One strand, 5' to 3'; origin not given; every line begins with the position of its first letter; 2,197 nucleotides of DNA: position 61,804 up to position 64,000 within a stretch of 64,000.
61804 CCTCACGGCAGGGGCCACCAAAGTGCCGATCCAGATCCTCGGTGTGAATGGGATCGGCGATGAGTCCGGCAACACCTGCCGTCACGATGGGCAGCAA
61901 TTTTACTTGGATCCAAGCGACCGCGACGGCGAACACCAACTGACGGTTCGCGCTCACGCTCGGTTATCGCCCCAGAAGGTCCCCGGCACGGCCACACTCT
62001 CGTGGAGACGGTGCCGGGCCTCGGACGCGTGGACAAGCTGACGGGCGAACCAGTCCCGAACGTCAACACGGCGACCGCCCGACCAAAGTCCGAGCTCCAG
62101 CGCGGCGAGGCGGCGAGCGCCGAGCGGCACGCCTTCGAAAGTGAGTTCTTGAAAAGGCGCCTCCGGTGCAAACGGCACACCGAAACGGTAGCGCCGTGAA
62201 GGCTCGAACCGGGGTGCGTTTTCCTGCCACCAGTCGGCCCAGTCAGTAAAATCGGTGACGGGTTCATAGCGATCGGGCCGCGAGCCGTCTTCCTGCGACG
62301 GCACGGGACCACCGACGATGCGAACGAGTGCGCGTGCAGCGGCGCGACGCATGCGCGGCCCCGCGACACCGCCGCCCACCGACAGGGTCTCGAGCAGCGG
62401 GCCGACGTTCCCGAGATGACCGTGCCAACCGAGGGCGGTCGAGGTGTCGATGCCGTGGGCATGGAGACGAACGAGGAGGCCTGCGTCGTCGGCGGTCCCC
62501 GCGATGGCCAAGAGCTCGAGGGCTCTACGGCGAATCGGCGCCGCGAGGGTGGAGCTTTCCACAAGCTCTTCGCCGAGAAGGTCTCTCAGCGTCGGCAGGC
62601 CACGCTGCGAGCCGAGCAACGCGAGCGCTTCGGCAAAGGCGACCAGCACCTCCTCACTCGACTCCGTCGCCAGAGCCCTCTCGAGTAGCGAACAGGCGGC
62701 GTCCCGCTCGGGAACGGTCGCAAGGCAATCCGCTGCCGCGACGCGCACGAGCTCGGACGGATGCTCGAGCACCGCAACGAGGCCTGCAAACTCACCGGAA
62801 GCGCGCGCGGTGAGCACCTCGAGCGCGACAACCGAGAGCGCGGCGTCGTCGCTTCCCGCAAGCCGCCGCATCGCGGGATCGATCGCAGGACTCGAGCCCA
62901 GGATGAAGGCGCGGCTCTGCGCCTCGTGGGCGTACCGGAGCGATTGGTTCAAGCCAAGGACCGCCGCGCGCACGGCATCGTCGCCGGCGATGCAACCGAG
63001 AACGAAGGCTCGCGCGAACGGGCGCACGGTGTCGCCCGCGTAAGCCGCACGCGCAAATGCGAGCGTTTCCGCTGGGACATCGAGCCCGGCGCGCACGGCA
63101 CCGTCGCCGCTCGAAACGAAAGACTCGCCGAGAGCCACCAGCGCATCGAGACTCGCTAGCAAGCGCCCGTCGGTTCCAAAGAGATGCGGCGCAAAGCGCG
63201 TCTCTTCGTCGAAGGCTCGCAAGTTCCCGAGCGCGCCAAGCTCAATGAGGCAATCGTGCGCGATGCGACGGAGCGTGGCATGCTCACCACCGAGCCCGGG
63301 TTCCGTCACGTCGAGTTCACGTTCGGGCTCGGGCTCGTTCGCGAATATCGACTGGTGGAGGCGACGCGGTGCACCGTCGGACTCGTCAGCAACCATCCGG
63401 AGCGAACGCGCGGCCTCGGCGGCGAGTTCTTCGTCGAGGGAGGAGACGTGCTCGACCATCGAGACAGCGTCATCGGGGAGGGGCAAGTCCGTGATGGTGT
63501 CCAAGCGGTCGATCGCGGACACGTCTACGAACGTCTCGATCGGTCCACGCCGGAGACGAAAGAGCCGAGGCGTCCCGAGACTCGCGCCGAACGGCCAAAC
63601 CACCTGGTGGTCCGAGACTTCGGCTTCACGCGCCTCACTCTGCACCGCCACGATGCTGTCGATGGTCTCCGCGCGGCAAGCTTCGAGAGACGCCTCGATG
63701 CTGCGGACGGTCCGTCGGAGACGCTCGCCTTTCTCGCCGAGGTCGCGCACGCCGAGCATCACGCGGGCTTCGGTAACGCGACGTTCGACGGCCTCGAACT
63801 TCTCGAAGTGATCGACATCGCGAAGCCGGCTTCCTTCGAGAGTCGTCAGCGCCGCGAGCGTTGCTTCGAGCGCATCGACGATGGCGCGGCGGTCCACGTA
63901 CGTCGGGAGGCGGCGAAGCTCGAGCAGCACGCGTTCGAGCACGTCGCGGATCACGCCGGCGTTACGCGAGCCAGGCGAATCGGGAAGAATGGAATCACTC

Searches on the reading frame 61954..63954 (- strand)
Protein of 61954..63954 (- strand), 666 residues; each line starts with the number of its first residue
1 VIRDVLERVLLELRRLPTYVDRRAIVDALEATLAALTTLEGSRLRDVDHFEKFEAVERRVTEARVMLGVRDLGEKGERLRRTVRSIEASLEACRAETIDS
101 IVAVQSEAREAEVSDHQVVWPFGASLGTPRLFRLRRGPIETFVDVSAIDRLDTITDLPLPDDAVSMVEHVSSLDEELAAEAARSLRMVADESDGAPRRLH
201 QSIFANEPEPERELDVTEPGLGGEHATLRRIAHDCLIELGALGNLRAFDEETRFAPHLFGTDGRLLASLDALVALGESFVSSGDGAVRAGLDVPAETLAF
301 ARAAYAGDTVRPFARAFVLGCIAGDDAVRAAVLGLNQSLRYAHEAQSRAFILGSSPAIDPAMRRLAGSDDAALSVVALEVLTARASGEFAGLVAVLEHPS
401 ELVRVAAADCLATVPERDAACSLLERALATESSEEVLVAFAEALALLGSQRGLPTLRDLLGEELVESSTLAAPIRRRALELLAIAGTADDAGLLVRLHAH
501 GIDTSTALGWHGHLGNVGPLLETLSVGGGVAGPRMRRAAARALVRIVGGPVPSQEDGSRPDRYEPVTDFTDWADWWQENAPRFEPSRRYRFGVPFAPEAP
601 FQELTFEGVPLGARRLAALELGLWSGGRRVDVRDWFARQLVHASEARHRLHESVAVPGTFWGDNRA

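Call 9: search_protein_families(library=pfam, proteins=[window:61954-63954:-])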
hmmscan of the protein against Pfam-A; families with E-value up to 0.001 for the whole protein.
window:61954-63954:- (666 aa): 1 family
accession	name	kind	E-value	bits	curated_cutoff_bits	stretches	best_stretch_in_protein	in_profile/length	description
PF13646.12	HEAT_2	-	8.6e-08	32.8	27.7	1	391-463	3-74/88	HEAT repeats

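Call 24: search_protein_families(library=ncbifam, max_evalue=0.01, proteins=[window:61954-63954:-])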
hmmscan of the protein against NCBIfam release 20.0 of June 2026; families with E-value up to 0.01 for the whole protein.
window:61954-63954:- (666 aa): 2 families
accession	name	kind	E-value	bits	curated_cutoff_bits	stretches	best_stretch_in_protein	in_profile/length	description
TIGR02270.1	TIGR02270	subfamily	7.5e-13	48.3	206.8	2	261-565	37-314/410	TIGR02270 family protein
NF010374.0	PRK13800.1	equivalog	0.00049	18.4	1196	1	359-468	687-795/898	fumarate reductase/succinate dehydrogenase flavoprotein subunit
